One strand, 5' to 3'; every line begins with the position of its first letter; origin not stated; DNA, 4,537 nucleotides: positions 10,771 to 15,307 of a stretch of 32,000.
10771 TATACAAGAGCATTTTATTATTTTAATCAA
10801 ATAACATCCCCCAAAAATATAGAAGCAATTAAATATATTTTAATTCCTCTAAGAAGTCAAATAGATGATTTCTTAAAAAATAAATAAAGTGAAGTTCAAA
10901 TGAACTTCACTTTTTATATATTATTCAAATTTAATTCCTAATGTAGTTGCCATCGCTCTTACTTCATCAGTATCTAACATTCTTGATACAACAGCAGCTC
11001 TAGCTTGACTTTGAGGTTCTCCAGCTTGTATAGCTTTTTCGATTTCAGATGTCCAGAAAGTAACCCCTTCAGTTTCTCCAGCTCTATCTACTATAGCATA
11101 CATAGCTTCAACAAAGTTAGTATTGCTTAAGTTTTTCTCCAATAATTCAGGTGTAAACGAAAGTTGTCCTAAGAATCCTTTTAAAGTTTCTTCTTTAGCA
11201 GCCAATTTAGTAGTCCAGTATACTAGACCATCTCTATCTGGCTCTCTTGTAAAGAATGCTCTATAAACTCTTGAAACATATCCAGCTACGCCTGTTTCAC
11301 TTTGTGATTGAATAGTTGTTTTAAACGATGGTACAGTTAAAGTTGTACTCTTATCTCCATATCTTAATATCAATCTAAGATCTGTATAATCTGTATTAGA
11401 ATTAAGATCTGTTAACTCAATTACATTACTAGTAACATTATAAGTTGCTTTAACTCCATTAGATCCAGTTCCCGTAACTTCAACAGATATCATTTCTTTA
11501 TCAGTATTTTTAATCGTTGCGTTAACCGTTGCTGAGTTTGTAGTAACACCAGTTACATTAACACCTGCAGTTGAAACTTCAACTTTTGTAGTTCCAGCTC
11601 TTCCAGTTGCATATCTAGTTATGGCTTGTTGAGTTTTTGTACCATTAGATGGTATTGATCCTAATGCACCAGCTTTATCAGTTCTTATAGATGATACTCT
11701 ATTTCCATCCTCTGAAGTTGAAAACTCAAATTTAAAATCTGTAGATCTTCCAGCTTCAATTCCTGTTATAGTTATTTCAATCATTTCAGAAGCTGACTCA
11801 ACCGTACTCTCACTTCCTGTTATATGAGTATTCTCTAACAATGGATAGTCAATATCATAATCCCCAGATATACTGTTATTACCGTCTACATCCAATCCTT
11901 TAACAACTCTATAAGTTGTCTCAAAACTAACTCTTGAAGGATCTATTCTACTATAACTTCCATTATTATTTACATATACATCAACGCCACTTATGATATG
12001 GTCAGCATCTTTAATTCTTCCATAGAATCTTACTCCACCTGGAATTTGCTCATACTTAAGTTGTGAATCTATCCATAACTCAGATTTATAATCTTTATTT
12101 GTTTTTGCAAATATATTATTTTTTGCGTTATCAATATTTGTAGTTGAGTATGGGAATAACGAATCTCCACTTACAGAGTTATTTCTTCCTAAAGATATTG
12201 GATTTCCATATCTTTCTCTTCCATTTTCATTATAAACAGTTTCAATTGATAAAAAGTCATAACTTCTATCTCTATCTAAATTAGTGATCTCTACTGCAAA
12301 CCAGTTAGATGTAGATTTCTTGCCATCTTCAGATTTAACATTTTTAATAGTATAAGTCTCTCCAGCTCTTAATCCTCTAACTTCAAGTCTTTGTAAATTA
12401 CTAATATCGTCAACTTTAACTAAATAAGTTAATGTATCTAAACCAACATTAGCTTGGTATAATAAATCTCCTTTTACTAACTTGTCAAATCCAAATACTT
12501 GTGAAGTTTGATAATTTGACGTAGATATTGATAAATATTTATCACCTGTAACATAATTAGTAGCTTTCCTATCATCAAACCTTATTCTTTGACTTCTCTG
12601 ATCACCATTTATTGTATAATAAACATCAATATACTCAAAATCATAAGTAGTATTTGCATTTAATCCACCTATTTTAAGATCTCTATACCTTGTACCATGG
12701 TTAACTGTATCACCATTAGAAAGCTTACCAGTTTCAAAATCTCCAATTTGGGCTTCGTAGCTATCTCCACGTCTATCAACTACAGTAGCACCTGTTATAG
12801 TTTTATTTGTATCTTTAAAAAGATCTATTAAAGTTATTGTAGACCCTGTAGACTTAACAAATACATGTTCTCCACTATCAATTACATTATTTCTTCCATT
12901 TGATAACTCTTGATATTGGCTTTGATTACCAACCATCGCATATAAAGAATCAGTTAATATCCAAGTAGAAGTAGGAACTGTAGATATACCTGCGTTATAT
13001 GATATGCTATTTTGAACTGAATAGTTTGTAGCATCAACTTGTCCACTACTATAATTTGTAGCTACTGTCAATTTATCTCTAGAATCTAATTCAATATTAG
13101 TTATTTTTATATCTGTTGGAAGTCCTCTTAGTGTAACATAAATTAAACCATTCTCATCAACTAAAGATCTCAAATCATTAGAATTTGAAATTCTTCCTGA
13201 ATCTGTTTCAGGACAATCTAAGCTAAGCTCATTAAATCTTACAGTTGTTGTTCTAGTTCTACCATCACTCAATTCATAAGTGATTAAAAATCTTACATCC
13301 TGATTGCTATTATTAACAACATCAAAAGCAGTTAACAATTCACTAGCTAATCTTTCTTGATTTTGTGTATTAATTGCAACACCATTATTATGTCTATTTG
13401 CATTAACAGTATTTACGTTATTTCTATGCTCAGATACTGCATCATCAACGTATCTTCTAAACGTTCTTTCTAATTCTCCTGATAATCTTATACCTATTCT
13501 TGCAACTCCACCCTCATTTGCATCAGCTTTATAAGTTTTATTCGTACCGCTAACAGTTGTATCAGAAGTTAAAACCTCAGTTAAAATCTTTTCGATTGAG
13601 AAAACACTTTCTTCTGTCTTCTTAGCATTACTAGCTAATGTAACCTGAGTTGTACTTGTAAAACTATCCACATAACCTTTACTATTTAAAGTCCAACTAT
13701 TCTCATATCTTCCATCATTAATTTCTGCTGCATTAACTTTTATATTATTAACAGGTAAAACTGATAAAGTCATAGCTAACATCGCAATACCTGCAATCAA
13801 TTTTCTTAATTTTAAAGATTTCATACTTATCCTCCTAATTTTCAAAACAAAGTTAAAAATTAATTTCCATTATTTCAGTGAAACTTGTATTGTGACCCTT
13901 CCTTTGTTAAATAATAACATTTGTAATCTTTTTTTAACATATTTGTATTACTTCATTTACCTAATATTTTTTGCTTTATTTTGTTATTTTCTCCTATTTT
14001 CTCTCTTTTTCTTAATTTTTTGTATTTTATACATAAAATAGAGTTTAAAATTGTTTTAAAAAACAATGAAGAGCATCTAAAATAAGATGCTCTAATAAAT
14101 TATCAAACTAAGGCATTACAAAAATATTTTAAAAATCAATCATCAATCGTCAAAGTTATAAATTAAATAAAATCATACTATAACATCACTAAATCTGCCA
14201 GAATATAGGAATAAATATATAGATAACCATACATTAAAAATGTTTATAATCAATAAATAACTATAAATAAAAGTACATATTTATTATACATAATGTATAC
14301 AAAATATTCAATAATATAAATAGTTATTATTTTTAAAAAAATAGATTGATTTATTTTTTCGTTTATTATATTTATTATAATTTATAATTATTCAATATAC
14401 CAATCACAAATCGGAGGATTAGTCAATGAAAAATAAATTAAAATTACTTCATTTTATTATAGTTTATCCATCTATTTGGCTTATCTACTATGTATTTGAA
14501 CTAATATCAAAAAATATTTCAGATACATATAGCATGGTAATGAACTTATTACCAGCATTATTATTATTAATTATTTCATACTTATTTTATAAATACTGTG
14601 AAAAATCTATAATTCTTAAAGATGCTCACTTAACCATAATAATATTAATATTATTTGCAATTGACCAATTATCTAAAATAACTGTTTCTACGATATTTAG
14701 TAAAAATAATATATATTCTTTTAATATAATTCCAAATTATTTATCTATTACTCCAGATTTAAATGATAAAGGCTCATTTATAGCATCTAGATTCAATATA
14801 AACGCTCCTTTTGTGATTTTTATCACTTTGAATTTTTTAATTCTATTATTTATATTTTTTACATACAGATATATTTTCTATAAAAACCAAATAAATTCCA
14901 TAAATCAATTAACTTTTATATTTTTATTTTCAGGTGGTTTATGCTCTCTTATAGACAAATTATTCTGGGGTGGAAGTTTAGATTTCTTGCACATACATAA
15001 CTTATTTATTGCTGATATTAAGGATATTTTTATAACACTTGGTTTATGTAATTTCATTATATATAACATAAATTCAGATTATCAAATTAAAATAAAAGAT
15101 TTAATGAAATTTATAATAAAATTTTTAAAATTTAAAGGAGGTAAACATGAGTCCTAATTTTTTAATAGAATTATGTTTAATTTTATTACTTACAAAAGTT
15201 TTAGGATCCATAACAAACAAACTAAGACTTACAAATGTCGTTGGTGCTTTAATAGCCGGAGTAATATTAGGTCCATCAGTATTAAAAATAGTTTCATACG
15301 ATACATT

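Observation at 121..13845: Three paralogous exported proteins ending in DUF4214-type repeats, next to a lone rmlB and a GT2-TPR glycosyltransferase: candidate uncharacterised surface-layer/glycoprotein system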

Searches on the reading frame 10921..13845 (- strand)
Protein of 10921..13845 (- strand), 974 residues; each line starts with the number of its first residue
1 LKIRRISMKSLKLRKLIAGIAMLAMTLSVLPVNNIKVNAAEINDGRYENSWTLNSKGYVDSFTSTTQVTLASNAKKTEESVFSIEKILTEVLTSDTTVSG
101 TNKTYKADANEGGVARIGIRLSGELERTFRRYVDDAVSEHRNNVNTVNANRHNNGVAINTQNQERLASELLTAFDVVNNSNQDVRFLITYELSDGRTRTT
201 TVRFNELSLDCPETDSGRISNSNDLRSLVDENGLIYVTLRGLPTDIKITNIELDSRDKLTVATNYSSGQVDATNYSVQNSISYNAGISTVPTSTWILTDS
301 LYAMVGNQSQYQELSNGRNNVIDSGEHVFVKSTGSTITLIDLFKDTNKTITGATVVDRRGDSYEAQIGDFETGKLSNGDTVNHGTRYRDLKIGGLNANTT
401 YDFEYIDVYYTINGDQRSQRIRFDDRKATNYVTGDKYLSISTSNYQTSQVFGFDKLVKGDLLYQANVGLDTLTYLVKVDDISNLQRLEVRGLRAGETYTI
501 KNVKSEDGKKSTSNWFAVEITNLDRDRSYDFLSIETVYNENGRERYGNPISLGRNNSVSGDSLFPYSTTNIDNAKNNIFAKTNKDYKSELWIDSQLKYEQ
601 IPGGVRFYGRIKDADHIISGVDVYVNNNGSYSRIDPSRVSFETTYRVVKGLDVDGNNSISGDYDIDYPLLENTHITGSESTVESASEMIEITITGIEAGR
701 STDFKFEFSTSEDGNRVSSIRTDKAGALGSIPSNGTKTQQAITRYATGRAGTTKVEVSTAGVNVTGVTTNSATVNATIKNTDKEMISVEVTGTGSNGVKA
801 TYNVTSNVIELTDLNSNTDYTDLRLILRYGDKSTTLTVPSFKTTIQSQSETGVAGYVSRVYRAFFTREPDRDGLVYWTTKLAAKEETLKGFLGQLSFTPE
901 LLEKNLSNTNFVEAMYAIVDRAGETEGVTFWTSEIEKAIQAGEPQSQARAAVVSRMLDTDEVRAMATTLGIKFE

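Call 4: search_protein_families(library=pfam, proteins=[window:10921-13845:-], max_evalue=0.1)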
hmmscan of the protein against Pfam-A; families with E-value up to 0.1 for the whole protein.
window:10921-13845:- (974 aa): 1 family
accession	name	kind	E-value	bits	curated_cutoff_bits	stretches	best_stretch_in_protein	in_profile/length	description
PF13946.11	DUF4214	-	2.4e-10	40.7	23.2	2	850-890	17-61/72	Domain of unknown function (DUF4214)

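Call 8: search_protein_families(library=ncbifam, proteins=[window:10921-13845:-], max_evalue=0.1)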
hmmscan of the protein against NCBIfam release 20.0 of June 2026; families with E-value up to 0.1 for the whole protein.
window:10921-13845:- (974 aa): 0 families

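Call 31: find_homologous_proteins(query=window:10921-13845:-, max_evalue=0.001)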
Query window:10921-13845:- (974 aa): 30 proteins with E <= 0.001 among 8000 candidates.
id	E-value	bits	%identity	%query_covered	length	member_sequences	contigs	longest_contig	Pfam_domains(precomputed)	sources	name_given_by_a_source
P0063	0.0e+0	1998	94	99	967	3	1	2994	PF13946.12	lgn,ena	-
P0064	0.0e+0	1677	79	99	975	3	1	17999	PF13946.12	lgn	-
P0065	0.0e+0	1605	77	99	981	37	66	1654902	PF13946.12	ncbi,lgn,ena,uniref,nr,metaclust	ncbi:hypothetical protein SFBM_1251 [Candidatus Arthromitus sp. SFB-mouse-Japan]|uniref:DUF4214 doma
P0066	0.0e+0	1268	63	99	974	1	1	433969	PF13946.12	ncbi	-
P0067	0.0e+0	1244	62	99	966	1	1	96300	PF13946.12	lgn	-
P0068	0.0e+0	1192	59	99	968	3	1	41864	PF13946.12,PF00041.28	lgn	-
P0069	0.0e+0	1145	58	99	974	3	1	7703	PF13946.12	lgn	-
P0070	0.0e+0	1143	58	99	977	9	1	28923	PF13946.12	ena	-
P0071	0.0e+0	1140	58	99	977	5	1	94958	PF13946.12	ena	-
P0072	0.0e+0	1129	58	99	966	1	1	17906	PF13946.12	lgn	-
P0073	0.0e+0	1128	58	99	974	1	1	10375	PF13946.12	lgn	-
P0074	0.0e+0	1124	57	99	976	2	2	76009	PF13946.12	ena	-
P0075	0.0e+0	1122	57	99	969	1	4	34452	PF13946.12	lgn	-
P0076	0.0e+0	1118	57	99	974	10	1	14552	PF13946.12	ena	-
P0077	0.0e+0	1106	56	99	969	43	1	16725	PF13946.12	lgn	-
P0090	5.4e-17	79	28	18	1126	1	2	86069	PF13946.12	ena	-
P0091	6.7e-14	69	29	18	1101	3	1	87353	PF13946.12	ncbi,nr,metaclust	ncbi:hypothetical protein A6P36_05345 [Candidatus Arthromitus sp. SFB-turkey]|nr:hypothetical protei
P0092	1.2e-13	68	26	18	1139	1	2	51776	PF13946.12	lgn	-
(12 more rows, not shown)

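Call 34: list_cluster_members(proteins=[P0065, P0097, P0004])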
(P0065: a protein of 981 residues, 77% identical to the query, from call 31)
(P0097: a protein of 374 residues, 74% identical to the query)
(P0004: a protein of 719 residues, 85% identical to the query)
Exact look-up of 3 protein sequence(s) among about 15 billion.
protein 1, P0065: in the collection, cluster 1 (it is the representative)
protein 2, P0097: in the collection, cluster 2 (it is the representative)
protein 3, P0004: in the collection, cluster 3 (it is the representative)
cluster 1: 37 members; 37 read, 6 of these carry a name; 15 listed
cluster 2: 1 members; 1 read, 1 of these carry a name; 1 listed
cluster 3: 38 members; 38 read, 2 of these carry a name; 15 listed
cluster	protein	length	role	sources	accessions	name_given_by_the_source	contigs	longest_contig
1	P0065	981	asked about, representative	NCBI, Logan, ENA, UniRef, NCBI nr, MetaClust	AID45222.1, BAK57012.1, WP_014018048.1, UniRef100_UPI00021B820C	hypothetical protein SFBM_1251 [Candidatus Arthromitus sp. SFB-mouse-Japan] | DUF4214 domain-containing protein n=1 Tax=unclassified Candidatus Neoarthromitus ... | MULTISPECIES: DUF4214 domain-containing protein [unclassified Candidatus Arthromitus]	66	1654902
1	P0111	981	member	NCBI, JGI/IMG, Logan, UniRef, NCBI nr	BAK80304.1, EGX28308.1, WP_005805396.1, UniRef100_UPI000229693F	DUF4214 domain-containing protein [Candidatus Arthromitus sp. SFB-mouse] | DUF4214 domain-containing protein n=1 Tax=Candidatus Arthromitus sp. SFB-mouse ...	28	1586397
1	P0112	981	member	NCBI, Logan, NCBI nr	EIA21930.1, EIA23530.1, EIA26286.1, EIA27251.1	hypothetical protein SFBSU_007G167 [Candidatus Arthromitus sp. SFB-mouse-SU] | hypothetical protein SFB2_289G4 [Candidatus Arthromitus sp. SFB-2]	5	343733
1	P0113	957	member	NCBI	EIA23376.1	hypothetical protein SFB1_176G0, partial [Candidatus Arthromitus sp. SFB-1]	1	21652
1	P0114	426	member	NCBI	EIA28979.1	hypothetical protein SFB4_090G0, partial [Candidatus Arthromitus sp. SFB-4]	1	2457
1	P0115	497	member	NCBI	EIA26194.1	hypothetical protein SFB4_270G0, partial [Candidatus Arthromitus sp. SFB-4]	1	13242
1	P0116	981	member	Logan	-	-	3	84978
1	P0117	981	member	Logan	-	-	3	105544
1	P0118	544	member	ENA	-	-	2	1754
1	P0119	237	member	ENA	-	-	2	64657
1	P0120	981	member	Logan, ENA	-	-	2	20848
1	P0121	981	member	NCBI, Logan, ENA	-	-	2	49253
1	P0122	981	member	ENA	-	-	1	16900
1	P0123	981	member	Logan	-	-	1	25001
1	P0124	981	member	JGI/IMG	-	-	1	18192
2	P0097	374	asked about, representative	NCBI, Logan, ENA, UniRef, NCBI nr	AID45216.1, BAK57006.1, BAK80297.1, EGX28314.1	hypothetical protein SFBM_1245 [Candidatus Arthromitus sp. SFB-mouse-Japan] | hypothetical protein n=1 Tax=unclassified Candidatus Neoarthromitus TaxID=2638829 ... | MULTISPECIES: hypothetical protein [unclassified Candidatus Arthromitus]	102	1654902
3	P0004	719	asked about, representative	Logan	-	-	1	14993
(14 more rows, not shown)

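Call 92: search_protein_families(library=pfam, proteins=[P0090, P0091, P0092, P0068], max_evalue=0.01)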
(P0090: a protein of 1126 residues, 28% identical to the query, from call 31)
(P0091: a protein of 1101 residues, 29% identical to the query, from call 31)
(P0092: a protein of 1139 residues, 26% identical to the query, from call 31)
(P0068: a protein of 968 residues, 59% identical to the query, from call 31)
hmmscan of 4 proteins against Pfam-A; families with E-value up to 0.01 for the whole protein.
P0090 (1126 aa): 1 family
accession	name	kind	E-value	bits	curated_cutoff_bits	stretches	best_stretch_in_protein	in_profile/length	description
PF13946.11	DUF4214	-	4.4e-14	52.7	23.2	2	1047-1088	4-48/72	Domain of unknown function (DUF4214)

P0091 (1101 aa): 1 family
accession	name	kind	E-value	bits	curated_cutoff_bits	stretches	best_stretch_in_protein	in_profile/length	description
PF13946.11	DUF4214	-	7.6e-14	52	23.2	2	1022-1062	4-47/72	Domain of unknown function (DUF4214)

P0092 (1139 aa): 1 family
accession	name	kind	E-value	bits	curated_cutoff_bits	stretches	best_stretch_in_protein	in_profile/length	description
PF13946.11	DUF4214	-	7.1e-14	52.1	23.2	2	1060-1100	4-47/72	Domain of unknown function (DUF4214)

P0068 (968 aa): 3 families
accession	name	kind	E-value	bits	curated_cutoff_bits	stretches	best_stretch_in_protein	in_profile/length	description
PF13946.11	DUF4214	-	1.3e-14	54.5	23.2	2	835-895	10-68/72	Domain of unknown function (DUF4214)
PF00041.27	fn3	-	2.1e-05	25.1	25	0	754-815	4-63/84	Fibronectin type III domain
PF16874.11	Glyco_hydro_36C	-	0.00081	20.2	27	0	794-824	23-46/77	Glycosyl hydrolase family 36 C-terminal domain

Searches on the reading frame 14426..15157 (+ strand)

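Call 8: search_protein_families(library=ncbifam, proteins=[window:14426-15157:+], max_evalue=0.1)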
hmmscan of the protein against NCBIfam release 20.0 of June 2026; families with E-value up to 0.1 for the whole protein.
window:14426-15157:+ (243 aa): 7 families
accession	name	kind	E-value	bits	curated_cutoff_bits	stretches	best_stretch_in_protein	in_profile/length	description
TIGR00077.1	lspA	equivalog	8.7e-09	35.5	73.95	1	69-215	12-155/164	signal peptidase II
NF011368.0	PRK14787.1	equivalog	4e-07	30.2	177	1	69-227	4-148/167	lipoprotein signal peptidase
NF011371.0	PRK14790.1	equivalog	1.1e-06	28.6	202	1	71-213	14-151/169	lipoprotein signal peptidase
NF011370.0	PRK14789.1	equivalog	1.2e-06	28.3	248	1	69-212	11-147/194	lipoprotein signal peptidase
NF011357.0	PRK14775.1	equivalog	5.3e-05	23.2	201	1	71-223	9-156/170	lipoprotein signal peptidase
NF011352.0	PRK14770.1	equivalog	0.014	14.8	223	1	67-217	17-165/173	lipoprotein signal peptidase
NF011362.0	PRK14781.1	subfamily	0.024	14.8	177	1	152-214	97-159/170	lipoprotein signal peptidase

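Call 66: search_protein_families(library=pfam, proteins=[window:14426-15157:+], max_evalue=0.01)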
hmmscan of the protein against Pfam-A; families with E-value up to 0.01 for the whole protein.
window:14426-15157:+ (243 aa): 1 family
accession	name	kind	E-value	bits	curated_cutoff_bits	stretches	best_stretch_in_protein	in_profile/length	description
PF01252.23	Peptidase_A8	-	1.8e-15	57.8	25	1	72-213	1-139/142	Signal peptidase (SPase) II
